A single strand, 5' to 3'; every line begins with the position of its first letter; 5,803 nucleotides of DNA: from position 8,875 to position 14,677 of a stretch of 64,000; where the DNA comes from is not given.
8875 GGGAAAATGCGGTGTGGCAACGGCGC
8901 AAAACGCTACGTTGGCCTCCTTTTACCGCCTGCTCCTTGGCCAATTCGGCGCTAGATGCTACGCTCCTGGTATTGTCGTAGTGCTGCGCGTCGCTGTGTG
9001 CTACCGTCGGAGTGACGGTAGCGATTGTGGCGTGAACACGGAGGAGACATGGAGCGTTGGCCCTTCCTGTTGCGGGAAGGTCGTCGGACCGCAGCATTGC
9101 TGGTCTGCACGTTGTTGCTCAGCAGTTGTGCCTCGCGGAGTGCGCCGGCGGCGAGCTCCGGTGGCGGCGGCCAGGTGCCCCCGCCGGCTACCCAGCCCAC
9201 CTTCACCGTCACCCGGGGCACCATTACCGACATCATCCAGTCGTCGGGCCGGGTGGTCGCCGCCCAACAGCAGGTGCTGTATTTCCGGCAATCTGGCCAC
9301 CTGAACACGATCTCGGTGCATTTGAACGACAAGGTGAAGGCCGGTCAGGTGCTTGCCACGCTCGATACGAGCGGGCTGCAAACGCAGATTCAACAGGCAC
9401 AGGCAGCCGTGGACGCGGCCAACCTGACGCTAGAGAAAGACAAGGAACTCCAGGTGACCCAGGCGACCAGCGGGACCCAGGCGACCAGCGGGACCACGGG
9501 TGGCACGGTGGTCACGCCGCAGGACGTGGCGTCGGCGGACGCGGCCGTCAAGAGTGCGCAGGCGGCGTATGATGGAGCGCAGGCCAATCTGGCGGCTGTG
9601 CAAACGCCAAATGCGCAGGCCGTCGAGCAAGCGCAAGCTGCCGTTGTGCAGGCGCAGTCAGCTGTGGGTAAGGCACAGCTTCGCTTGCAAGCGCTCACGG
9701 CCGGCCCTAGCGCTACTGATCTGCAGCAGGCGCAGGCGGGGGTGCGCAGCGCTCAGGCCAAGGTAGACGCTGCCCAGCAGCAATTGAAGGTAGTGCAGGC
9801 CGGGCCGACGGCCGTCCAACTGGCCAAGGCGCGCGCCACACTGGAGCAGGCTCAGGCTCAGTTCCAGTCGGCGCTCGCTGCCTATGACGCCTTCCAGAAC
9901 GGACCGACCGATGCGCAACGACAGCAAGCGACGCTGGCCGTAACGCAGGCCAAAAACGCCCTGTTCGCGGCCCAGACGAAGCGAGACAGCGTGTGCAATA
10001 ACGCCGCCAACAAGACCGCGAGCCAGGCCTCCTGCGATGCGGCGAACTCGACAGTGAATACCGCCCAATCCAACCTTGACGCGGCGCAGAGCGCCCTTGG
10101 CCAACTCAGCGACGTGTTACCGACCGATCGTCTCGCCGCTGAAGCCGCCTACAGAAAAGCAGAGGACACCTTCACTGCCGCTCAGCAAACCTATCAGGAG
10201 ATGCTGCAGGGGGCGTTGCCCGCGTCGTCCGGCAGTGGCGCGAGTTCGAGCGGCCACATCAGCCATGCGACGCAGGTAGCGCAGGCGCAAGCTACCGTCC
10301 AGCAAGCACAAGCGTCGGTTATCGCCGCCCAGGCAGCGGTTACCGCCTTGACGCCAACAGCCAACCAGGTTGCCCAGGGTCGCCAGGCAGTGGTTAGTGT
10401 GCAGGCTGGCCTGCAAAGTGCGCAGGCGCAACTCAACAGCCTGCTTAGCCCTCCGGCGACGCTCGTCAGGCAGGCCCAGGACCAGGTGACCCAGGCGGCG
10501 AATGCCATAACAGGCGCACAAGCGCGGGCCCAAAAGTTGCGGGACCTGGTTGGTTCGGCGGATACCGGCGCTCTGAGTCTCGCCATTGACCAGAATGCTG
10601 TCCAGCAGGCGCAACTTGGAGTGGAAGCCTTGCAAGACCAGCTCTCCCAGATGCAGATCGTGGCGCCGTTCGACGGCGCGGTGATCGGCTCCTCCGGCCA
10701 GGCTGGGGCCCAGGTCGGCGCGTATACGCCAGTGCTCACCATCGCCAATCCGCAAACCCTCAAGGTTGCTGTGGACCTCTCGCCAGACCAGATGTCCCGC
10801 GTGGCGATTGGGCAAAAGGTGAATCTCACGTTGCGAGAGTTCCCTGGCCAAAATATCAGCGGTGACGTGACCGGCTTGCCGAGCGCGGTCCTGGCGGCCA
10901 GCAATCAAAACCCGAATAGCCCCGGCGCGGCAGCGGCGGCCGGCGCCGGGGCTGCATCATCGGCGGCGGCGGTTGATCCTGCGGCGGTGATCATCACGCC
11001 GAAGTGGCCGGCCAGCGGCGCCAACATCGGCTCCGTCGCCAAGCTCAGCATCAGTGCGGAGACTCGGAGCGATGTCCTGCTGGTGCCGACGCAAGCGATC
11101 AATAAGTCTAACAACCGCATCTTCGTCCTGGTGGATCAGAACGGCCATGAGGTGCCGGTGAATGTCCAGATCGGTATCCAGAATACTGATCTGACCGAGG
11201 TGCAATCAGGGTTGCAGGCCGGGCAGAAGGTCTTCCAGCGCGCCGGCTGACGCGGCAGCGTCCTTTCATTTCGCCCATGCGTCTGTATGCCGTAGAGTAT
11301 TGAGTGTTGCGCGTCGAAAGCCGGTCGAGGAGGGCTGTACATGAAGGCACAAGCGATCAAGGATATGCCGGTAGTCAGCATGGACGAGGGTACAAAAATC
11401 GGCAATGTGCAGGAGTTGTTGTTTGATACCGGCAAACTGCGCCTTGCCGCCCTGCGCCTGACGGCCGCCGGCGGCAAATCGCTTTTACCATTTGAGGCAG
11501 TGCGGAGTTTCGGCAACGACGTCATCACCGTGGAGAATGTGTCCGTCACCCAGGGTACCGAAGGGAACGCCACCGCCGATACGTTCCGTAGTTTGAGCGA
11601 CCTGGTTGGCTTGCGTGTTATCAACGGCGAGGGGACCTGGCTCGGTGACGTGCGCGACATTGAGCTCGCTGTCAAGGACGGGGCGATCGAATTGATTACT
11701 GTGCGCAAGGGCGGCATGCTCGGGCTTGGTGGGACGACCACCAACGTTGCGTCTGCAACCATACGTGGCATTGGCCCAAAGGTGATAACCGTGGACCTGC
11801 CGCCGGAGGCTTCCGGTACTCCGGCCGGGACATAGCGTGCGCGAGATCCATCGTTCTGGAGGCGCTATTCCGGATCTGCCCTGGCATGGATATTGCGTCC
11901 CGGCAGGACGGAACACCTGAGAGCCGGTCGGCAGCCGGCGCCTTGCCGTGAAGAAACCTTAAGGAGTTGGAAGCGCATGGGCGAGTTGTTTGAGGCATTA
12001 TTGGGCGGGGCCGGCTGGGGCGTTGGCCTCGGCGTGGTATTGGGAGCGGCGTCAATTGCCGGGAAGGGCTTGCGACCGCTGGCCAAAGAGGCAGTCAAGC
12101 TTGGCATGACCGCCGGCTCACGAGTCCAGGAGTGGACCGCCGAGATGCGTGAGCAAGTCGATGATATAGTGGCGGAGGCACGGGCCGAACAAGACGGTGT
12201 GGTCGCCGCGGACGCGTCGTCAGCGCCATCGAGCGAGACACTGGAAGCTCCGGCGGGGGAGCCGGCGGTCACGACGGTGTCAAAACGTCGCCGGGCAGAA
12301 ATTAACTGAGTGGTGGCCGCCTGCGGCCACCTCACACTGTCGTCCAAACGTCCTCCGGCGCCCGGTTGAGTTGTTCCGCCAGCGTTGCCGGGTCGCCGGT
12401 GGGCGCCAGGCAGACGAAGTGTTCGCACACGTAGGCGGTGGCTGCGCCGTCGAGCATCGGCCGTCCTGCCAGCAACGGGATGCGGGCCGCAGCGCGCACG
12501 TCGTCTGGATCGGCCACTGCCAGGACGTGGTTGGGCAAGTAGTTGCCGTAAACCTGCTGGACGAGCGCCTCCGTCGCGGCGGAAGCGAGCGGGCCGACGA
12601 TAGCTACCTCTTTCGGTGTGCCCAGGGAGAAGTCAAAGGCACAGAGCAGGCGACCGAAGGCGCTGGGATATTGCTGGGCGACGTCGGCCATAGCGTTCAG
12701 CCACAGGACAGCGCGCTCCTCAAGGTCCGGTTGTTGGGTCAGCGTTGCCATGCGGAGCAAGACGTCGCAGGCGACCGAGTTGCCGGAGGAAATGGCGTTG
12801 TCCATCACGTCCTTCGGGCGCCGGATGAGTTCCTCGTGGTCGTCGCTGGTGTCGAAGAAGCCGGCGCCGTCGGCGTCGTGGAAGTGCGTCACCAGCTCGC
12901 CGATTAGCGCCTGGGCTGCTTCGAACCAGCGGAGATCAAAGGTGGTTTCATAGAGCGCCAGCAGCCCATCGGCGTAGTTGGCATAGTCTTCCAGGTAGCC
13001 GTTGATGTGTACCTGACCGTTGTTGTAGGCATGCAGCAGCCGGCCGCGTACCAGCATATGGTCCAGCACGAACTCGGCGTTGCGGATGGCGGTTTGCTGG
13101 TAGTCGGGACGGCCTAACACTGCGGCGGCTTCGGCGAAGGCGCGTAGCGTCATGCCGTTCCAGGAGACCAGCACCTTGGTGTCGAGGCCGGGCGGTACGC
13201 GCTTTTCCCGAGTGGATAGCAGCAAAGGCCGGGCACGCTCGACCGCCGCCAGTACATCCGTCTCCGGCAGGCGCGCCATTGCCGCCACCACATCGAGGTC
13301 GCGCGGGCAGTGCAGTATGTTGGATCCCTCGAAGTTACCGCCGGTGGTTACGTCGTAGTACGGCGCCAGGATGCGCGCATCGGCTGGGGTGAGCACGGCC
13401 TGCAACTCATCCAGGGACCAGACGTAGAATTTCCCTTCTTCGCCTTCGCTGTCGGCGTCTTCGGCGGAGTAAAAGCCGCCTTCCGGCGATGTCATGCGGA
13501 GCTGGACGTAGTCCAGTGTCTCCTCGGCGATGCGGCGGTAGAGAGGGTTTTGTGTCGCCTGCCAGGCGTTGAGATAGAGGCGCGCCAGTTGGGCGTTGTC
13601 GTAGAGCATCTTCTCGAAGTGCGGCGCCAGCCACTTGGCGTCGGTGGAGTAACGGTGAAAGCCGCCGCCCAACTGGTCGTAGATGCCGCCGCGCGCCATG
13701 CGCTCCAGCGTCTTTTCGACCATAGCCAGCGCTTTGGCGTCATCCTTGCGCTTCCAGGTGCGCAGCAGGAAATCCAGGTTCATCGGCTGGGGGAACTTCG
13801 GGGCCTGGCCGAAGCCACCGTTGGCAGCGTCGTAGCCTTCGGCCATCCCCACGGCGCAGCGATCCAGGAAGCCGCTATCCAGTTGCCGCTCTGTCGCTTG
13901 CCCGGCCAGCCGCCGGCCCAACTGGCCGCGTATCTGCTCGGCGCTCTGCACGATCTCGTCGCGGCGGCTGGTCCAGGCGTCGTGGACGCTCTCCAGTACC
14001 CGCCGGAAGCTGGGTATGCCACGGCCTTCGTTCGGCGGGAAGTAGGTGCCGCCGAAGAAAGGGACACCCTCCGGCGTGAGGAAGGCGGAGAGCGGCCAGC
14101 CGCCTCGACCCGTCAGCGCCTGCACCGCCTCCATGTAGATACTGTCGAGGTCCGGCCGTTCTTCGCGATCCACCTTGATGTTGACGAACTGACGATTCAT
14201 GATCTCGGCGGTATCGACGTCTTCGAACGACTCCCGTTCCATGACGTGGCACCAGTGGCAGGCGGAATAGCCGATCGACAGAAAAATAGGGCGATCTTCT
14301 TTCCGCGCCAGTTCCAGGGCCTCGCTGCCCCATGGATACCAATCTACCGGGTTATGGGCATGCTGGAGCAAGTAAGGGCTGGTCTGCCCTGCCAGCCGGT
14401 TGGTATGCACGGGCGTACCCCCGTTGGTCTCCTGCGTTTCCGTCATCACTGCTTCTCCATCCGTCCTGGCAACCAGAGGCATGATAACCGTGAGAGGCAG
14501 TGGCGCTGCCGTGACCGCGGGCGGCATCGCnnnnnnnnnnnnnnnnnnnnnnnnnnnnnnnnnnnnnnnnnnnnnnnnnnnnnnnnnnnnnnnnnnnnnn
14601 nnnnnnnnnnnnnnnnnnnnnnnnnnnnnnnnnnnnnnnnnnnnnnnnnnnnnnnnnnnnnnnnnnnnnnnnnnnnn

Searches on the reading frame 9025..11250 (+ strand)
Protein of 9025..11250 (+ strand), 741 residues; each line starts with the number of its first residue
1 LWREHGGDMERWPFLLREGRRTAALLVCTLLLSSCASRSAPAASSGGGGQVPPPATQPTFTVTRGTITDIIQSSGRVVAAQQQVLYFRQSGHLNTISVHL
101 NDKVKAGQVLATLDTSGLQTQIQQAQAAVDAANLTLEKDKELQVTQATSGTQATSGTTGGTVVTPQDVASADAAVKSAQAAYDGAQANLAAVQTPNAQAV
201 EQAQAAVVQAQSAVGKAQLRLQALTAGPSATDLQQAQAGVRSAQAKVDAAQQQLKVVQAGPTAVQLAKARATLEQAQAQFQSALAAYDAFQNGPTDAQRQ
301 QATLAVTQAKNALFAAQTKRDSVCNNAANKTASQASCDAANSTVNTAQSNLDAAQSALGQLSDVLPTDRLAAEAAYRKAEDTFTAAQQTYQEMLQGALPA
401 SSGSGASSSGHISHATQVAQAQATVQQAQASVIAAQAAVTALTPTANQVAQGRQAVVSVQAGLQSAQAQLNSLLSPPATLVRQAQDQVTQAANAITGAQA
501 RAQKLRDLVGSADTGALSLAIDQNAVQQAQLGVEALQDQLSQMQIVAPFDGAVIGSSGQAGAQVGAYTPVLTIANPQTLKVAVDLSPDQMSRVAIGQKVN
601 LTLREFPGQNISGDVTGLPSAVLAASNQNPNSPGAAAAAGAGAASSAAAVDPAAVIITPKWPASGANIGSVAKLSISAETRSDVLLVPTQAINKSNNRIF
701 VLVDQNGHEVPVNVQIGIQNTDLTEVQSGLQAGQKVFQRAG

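Call 73: search_protein_families(library=pfam, max_evalue=0.00001, proteins=[window:9025-11250:+])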
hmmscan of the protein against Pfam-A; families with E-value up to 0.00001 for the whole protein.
window:9025-11250:+ (741 aa): 2 families
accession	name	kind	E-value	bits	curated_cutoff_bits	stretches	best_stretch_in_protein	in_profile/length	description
PF13437.12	HlyD_3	-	6.8e-11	43.3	22.2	1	545-625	2-83/106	HlyD family secretion protein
PF16576.10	HlyD_D23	-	2.3e-08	34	30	1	445-616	38-182/214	Barrel-sandwich domain of CusB or HlyD membrane-fusion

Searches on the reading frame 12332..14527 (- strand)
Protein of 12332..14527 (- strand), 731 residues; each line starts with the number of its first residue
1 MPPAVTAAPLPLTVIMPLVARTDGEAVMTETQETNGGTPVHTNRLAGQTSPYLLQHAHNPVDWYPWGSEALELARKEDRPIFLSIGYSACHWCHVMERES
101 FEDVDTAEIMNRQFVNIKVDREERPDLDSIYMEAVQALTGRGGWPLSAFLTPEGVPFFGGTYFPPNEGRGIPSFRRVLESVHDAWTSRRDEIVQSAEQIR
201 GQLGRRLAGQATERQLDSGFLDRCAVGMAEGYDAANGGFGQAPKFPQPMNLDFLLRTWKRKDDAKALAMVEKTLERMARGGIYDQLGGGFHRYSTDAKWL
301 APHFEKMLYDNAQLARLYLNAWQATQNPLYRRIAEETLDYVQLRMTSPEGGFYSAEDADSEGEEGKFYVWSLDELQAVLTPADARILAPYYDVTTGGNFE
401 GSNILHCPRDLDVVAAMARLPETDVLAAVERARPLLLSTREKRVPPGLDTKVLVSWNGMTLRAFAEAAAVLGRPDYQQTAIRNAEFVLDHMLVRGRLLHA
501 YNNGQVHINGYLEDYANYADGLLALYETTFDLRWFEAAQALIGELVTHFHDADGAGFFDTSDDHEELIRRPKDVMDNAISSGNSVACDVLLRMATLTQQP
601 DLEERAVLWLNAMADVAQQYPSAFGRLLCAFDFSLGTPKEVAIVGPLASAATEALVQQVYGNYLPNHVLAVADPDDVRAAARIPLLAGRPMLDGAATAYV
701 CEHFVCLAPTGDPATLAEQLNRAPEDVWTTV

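Call 73: search_protein_families(library=pfam, max_evalue=0.00001, proteins=[window:12332-14527:-])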
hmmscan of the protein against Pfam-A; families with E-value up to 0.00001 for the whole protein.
window:12332-14527:- (731 aa): 2 families
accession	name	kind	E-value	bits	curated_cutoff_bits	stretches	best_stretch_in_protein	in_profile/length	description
PF03190.21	Thioredox_DsbH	-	6.3e-77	257.6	27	1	42-203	1-162/163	Protein of unknown function, DUF255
PF13899.12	Thioredoxin_7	-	2.4e-09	37.6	27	1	62-152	1-83/83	Thioredoxin-like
